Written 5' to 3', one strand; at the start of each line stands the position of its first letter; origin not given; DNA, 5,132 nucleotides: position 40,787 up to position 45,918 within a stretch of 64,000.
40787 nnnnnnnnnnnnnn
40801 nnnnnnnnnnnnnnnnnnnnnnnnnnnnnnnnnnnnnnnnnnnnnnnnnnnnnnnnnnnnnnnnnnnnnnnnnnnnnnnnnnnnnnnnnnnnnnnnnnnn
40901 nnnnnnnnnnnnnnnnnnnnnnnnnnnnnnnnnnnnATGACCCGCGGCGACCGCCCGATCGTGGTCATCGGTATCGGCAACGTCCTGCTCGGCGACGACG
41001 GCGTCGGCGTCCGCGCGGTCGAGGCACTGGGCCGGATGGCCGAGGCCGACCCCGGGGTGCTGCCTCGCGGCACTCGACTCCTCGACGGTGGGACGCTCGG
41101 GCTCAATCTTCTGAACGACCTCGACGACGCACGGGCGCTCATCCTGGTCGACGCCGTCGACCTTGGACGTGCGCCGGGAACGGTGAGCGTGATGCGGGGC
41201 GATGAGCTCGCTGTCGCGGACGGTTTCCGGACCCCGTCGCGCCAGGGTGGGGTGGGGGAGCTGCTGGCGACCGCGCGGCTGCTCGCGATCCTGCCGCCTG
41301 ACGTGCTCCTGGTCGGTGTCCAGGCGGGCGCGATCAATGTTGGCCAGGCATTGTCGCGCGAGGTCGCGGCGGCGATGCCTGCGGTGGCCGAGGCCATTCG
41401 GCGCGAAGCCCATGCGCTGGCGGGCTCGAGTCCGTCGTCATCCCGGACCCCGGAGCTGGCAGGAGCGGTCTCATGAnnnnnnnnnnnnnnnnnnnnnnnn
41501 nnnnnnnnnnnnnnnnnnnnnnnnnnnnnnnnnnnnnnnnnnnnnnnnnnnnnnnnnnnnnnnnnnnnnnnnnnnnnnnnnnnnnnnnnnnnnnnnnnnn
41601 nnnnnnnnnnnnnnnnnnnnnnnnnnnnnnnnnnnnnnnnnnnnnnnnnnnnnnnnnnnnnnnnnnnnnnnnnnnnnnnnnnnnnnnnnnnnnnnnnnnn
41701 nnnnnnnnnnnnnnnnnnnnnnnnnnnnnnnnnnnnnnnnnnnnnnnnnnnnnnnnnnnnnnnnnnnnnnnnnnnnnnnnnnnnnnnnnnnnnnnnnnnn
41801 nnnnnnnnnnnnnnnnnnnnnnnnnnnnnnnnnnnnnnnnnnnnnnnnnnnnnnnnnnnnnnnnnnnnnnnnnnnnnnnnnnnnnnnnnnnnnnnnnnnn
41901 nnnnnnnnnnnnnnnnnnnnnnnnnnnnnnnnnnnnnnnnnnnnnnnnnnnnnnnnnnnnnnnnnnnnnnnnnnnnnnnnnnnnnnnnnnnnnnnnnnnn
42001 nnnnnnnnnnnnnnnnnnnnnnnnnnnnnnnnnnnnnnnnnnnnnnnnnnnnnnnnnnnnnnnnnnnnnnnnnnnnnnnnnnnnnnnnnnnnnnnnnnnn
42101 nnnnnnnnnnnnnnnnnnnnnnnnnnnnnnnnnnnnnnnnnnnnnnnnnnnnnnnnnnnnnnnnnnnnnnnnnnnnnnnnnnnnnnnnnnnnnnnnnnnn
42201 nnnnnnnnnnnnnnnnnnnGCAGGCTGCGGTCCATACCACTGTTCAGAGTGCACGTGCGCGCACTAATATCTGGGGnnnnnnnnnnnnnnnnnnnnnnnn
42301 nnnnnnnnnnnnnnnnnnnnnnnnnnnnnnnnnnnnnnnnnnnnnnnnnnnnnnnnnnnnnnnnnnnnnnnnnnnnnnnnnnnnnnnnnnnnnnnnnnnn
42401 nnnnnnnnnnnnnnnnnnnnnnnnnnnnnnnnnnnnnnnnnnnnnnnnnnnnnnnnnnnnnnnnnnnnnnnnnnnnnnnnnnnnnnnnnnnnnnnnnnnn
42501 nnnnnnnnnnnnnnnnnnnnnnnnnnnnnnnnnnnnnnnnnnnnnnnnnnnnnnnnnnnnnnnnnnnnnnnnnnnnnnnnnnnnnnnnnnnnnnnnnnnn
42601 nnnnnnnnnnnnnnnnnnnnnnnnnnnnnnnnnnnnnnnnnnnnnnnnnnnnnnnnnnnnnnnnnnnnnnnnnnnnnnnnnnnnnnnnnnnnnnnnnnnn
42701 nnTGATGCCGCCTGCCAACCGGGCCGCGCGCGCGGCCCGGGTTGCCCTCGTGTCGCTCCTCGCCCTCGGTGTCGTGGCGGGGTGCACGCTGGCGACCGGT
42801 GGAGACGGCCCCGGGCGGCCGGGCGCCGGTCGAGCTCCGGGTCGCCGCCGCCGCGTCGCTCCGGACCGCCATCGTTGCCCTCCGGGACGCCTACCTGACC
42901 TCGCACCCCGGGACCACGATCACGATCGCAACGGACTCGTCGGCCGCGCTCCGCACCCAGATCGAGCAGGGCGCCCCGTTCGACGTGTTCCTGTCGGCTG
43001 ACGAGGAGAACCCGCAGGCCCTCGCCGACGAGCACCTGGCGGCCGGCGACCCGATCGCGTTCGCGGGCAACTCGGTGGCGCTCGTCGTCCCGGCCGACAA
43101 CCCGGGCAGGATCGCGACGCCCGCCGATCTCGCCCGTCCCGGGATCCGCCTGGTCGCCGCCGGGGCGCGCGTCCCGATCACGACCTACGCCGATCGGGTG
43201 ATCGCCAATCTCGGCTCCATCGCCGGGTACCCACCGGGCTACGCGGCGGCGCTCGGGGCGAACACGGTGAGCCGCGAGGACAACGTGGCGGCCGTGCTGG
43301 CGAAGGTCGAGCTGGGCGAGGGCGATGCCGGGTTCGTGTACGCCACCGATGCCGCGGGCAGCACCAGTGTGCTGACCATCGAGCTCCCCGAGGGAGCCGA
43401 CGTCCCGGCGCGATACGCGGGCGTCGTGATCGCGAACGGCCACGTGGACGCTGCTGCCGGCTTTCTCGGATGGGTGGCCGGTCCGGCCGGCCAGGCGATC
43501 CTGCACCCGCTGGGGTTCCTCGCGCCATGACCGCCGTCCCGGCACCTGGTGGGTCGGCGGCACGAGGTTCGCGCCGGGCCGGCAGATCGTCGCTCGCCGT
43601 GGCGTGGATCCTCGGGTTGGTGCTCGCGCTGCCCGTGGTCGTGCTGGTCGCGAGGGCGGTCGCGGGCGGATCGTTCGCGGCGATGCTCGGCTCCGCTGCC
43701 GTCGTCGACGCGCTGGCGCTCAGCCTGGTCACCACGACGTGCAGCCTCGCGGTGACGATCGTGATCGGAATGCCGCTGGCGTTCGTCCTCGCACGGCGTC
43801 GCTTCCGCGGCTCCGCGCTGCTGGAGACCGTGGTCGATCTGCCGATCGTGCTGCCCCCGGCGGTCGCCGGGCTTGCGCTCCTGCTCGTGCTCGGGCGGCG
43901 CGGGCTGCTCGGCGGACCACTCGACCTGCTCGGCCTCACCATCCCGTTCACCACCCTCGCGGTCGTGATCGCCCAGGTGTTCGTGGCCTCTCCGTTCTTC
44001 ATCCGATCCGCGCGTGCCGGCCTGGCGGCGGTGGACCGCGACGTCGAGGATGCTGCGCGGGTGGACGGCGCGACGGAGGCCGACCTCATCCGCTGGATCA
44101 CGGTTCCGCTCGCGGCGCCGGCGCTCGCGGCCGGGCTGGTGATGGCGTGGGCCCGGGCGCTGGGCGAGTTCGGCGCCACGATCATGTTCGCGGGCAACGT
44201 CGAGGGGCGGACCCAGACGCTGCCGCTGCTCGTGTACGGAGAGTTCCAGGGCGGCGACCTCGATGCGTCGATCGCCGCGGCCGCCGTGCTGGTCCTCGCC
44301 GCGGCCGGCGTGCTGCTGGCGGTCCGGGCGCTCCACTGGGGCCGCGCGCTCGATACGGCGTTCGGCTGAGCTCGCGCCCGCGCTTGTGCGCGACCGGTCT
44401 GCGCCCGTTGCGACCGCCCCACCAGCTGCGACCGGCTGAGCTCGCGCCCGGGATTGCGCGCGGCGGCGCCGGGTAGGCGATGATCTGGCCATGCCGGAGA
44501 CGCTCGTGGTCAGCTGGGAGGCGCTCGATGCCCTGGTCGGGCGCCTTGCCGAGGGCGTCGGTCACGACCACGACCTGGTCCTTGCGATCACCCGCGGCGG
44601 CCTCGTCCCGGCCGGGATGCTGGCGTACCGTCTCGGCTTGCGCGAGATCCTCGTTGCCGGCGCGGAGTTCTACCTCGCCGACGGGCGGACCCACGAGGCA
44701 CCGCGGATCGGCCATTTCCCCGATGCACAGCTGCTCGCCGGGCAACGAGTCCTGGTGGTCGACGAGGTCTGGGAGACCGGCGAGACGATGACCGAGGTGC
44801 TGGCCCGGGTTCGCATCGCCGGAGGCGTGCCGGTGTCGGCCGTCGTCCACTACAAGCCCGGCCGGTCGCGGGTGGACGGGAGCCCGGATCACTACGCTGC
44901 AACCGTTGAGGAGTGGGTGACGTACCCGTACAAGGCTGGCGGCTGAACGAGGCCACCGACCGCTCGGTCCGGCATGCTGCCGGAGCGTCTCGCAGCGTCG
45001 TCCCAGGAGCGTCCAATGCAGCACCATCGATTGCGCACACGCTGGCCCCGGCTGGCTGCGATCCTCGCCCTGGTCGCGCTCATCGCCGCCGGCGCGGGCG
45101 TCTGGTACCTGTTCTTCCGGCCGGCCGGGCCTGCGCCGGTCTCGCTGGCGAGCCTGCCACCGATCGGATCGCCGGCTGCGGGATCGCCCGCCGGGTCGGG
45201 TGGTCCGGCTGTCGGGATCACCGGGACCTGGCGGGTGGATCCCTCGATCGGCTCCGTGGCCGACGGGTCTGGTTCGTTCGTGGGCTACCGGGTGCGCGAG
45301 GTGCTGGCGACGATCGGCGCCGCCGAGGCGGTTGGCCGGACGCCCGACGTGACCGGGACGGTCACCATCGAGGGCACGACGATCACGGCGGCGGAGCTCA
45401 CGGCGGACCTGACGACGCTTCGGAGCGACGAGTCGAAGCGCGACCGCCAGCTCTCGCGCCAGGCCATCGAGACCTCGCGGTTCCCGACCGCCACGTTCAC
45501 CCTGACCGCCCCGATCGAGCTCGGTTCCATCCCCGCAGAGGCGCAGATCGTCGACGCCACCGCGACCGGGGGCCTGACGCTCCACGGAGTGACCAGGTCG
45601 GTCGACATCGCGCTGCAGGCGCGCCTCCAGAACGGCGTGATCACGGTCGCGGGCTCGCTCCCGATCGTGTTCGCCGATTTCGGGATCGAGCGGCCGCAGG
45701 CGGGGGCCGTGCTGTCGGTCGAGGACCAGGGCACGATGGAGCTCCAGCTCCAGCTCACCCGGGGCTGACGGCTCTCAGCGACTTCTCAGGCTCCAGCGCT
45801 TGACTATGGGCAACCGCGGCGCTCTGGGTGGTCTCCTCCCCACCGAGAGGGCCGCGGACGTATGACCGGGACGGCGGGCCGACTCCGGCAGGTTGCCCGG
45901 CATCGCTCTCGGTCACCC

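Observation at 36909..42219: Five-gene translationally coupled [NiFe]-hydrogenase operon with both a cytochrome b and a heptaheme cytochrome c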

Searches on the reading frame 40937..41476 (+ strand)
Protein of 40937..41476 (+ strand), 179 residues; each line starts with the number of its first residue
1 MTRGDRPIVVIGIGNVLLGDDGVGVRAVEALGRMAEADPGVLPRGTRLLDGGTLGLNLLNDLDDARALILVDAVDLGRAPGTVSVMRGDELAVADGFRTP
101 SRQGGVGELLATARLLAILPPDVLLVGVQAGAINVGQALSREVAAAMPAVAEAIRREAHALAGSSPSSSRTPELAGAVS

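Call 4: search_protein_families(library=pfam, proteins=[window:40937-41476:+], max_evalue=0.01)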
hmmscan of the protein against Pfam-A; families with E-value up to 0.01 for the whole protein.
window:40937-41476:+ (179 aa): 1 family
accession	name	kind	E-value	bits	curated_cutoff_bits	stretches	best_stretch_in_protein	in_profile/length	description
PF01750.23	HycI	-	1.4e-17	64.2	23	1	25-155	1-128/130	Hydrogenase maturation protease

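Call 6: search_protein_families(library=ncbifam, proteins=[window:40937-41476:+], max_evalue=0.01)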
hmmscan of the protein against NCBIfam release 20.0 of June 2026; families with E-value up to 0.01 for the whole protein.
window:40937-41476:+ (179 aa): 7 families
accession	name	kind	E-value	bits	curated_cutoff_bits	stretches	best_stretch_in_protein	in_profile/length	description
TIGR00072.1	hydrog_prot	superfamily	1.2e-34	119.4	47.45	1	9-157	1-144/145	hydrogenase maturation protease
TIGR00140.1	hupD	subfamily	1.2e-28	100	151.8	1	8-157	1-146/151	HyaD/HybD family hydrogenase maturation endopeptidase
NF007777.0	PRK10466.1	equivalog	1.1e-24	87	190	1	8-157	3-148/164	HyaD/HybD family hydrogenase maturation endopeptidase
NF007616.0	PRK10264.1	equivalog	3.8e-19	69.1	261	1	7-154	5-149/195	hydrogenase 1 maturation protease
NF045519.1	NiFeSe_H2_mat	exception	1e-13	51.4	190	1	8-160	3-149/152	NiFeSe hydrogenase maturation protease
TIGR00130.1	frhD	equivalog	8.3e-13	48.7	134.95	1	6-155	3-148/153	coenzyme F420-reducing hydrogenase, FrhD protein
TIGR00142.1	hycI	equivalog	1.3e-11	44.4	119.1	1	9-154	2-138/146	hydrogenase maturation peptidase HycI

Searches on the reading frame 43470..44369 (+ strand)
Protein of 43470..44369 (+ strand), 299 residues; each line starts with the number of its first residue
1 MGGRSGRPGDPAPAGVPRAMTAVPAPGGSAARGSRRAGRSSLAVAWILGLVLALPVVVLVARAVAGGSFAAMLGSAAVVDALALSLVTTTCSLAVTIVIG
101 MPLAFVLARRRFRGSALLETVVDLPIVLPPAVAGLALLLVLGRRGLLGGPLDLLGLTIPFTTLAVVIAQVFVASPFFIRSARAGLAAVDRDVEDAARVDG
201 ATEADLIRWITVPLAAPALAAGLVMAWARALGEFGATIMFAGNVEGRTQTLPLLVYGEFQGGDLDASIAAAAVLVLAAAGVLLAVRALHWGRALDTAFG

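Call 52: search_protein_families(library=pfam, proteins=[window:43470-44369:+], max_evalue=0.0001)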
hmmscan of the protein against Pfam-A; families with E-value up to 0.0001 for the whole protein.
window:43470-44369:+ (299 aa): 1 family
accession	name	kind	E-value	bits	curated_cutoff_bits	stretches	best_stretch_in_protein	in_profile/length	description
PF00528.27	BPD_transp_1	-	8.2e-19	68.5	26.4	1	100-282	1-170/184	Binding-protein-dependent transport system inner membrane component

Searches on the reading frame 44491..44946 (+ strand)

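Call 52: search_protein_families(library=pfam, proteins=[window:44491-44946:+], max_evalue=0.0001)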
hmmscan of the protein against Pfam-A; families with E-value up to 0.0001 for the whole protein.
window:44491-44946:+ (151 aa): 1 family
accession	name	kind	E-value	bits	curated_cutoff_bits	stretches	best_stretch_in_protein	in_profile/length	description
PF00156.33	Pribosyltran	-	1.3e-13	51.1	26.3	1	9-127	2-130/158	Phosphoribosyl transferase domain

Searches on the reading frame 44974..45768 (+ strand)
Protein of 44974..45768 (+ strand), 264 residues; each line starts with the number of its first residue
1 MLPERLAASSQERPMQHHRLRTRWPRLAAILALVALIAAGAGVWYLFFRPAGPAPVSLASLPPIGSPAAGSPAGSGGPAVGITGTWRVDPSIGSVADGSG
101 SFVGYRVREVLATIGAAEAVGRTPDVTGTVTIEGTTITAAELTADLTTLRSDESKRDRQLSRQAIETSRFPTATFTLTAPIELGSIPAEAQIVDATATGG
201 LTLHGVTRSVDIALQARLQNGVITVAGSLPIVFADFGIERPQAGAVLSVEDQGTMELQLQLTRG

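Call 52: search_protein_families(library=pfam, proteins=[window:44974-45768:+], max_evalue=0.0001)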
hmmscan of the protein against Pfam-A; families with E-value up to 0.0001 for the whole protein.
window:44974-45768:+ (264 aa): 1 family
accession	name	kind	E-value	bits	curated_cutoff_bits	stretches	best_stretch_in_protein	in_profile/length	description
PF04264.18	YceI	-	8.8e-21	75.3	23.7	1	97-260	4-149/150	YceI-like domain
